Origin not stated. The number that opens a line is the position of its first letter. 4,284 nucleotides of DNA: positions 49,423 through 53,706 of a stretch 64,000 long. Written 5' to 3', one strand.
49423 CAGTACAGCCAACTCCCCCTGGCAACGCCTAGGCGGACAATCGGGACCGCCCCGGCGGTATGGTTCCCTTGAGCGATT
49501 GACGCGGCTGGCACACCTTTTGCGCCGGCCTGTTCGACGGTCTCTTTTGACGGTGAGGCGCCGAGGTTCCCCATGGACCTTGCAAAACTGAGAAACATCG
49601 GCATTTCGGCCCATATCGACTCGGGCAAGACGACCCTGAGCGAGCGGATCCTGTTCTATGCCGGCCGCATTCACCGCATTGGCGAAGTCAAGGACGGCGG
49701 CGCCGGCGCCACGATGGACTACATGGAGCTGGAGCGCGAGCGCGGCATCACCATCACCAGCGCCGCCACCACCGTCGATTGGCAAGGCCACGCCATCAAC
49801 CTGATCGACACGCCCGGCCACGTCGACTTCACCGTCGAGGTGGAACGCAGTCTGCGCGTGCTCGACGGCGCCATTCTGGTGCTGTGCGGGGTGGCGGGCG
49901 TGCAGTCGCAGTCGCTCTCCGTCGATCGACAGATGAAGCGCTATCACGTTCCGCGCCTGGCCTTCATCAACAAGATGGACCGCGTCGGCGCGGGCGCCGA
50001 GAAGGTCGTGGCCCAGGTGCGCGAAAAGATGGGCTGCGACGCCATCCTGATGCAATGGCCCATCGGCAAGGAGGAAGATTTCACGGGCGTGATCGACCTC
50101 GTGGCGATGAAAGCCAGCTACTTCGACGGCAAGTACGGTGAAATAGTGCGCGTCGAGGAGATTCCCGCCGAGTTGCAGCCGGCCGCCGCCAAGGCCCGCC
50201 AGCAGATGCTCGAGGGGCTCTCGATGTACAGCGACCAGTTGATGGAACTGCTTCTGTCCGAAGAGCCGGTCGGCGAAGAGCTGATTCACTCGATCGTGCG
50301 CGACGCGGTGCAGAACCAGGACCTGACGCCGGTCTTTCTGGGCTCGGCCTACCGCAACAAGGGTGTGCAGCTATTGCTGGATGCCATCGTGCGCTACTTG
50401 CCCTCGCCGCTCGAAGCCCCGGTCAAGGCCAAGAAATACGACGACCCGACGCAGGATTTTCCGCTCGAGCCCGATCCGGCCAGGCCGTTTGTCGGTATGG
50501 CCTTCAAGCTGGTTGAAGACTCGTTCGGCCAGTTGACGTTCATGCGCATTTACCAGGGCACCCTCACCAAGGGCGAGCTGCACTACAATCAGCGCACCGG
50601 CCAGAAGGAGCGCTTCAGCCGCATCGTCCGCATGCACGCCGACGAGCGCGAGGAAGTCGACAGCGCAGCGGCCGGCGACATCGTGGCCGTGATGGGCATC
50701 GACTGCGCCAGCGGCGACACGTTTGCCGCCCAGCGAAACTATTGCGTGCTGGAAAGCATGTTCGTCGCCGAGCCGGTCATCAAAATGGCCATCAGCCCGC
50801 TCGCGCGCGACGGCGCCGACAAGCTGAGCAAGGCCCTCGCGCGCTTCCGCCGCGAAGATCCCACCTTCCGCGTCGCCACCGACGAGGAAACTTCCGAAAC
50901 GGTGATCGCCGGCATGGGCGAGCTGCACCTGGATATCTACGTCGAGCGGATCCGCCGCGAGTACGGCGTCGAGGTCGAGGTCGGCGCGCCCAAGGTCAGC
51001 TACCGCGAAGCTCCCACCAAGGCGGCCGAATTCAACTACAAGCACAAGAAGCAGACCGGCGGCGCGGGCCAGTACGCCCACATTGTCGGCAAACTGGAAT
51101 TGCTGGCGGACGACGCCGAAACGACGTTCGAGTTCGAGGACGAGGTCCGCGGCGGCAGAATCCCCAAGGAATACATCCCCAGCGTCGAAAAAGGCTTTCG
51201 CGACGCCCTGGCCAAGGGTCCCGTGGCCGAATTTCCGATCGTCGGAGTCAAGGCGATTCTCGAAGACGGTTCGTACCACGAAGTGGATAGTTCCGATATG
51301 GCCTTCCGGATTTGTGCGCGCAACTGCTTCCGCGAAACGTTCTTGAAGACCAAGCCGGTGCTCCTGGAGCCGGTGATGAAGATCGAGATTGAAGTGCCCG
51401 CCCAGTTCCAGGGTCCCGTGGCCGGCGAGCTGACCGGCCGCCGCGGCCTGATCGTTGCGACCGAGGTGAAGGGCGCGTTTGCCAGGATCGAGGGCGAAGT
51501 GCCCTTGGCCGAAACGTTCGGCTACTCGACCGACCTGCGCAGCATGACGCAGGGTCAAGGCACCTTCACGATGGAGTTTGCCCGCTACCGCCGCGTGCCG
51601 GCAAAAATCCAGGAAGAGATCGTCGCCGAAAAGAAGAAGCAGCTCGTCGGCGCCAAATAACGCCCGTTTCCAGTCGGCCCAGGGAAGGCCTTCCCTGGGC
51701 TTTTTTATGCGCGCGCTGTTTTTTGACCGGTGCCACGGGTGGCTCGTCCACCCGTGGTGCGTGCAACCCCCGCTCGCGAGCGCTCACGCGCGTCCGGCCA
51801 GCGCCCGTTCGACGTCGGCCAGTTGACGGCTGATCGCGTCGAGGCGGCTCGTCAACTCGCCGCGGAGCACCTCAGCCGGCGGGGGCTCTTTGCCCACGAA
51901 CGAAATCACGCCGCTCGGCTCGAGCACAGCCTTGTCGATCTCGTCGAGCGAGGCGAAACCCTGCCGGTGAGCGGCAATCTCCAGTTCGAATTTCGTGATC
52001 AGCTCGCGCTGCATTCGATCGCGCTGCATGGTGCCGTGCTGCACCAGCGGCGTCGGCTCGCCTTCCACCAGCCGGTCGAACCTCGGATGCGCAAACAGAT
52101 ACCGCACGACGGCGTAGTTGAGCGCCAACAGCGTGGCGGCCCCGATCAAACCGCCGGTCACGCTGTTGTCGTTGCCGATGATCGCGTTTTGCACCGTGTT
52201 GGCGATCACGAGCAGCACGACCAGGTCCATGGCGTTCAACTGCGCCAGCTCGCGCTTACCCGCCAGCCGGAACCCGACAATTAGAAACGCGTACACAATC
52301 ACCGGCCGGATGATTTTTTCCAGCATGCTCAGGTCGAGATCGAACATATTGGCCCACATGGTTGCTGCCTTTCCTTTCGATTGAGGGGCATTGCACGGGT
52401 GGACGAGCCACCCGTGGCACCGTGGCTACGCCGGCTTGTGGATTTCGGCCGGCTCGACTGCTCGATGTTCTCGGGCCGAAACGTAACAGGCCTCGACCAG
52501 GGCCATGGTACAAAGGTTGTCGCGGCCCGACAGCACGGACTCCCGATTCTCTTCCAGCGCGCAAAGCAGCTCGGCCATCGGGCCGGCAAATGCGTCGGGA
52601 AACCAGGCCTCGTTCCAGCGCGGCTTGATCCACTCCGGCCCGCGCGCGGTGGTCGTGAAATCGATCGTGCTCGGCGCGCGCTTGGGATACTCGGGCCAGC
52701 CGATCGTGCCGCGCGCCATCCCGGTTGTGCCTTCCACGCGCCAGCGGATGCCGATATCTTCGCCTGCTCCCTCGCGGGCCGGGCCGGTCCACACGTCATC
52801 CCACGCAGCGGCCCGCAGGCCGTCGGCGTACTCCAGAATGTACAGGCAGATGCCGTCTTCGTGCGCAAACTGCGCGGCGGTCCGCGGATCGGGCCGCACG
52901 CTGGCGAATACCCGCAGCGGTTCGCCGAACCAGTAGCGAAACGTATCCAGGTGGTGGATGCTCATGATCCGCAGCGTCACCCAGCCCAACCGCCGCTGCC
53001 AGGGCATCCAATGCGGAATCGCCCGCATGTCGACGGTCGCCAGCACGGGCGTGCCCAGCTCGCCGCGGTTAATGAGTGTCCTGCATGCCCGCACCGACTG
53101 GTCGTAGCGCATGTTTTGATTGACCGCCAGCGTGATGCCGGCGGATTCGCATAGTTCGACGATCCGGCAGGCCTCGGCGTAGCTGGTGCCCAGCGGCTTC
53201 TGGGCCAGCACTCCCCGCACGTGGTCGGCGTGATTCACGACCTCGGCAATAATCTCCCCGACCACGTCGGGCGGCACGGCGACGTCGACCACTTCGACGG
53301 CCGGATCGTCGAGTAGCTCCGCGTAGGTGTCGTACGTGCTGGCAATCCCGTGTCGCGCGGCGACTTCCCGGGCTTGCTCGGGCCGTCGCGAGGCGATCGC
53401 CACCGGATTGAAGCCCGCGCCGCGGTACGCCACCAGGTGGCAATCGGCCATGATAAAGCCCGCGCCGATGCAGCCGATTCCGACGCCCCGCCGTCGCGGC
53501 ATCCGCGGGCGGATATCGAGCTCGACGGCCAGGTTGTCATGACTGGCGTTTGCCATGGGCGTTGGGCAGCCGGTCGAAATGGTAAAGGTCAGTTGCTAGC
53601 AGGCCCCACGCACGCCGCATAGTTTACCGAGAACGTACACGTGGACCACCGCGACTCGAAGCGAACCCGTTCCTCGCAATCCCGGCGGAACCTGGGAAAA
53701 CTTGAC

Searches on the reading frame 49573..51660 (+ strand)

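Call 29: search_protein_families(library=pfam, proteins=[window:49573-51660:+])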
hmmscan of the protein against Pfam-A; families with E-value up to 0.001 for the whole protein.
window:49573-51660:+ (695 aa): 7 families
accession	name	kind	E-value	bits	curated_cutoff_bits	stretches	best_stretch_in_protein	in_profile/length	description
PF00009.33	GTP_EFTU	-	2.8e-60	203.6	26.5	1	5-278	2-188/188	Elongation factor Tu GTP binding domain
PF03764.24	EFG_IV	-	5.6e-42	142.8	24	1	473-593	1-120/121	Elongation factor G, domain IV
PF14492.12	EFG_III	-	3.5e-30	104.3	27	1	398-471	1-74/75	Elongation Factor G, domain III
PF00679.30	EFG_C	-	8.5e-29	99.9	27.9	1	596-682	1-88/89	Elongation factor G C-terminus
PF03144.31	GTP_EFTU_D2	-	3.9e-15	56.5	30.3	1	319-384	1-72/73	Elongation factor Tu domain 2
PF22042.2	EF-G_D2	-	5.3e-13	49.3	27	1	306-385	2-82/84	Elongation factor G domain 2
PF16658.11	RF3_C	-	3.1e-05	24.3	40.1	1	416-482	24-90/132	Class II release factor RF3, C-terminal domain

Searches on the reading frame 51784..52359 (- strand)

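Call 29: search_protein_families(library=pfam, proteins=[window:51784-52359:-])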
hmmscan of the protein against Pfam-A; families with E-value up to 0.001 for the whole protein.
window:51784-52359:- (191 aa): 2 families
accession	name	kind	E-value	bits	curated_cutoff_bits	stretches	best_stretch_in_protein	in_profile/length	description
PF04239.17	DUF421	-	7.5e-11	42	23.6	1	93-159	5-71/129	YetF C-terminal domain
PF20730.2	YetF_N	-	0.00056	20.1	26.5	1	17-71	6-60/76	YetF N-terminal transmembrane domain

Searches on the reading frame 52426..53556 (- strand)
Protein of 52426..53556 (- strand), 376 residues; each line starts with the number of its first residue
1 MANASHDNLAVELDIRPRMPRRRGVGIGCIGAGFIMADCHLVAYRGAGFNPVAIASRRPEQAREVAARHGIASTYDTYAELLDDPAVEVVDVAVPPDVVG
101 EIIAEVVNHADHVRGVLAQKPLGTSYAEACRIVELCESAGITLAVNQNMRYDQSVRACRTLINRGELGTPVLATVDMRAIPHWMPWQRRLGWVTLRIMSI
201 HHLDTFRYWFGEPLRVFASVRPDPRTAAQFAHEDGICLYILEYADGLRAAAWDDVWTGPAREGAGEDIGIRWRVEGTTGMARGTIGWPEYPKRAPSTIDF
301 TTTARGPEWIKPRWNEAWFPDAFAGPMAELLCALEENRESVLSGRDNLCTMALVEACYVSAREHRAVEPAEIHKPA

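Call 29: search_protein_families(library=pfam, proteins=[window:52426-53556:-])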
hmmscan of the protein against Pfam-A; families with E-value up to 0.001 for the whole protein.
window:52426-53556:- (376 aa): 4 families
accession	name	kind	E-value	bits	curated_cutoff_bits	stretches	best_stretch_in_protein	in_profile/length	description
PF01408.29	GFO_IDH_MocA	-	3.9e-16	60.3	24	1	26-146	2-119/120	Oxidoreductase family, NAD-binding Rossmann fold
PF22725.1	GFO_IDH_MocA_C3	-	1.6e-10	41.5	27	1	155-281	1-123/124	GFO/IDH/MocA C-terminal domain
PF02894.22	GFO_IDH_MocA_C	-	3.8e-10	40.4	22.9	1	160-368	2-217/218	Oxidoreductase family, C-terminal alpha/beta domain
PF13380.12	CoA_binding_2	-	0.00038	21.3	22.8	1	76-144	44-106/116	CoA binding domain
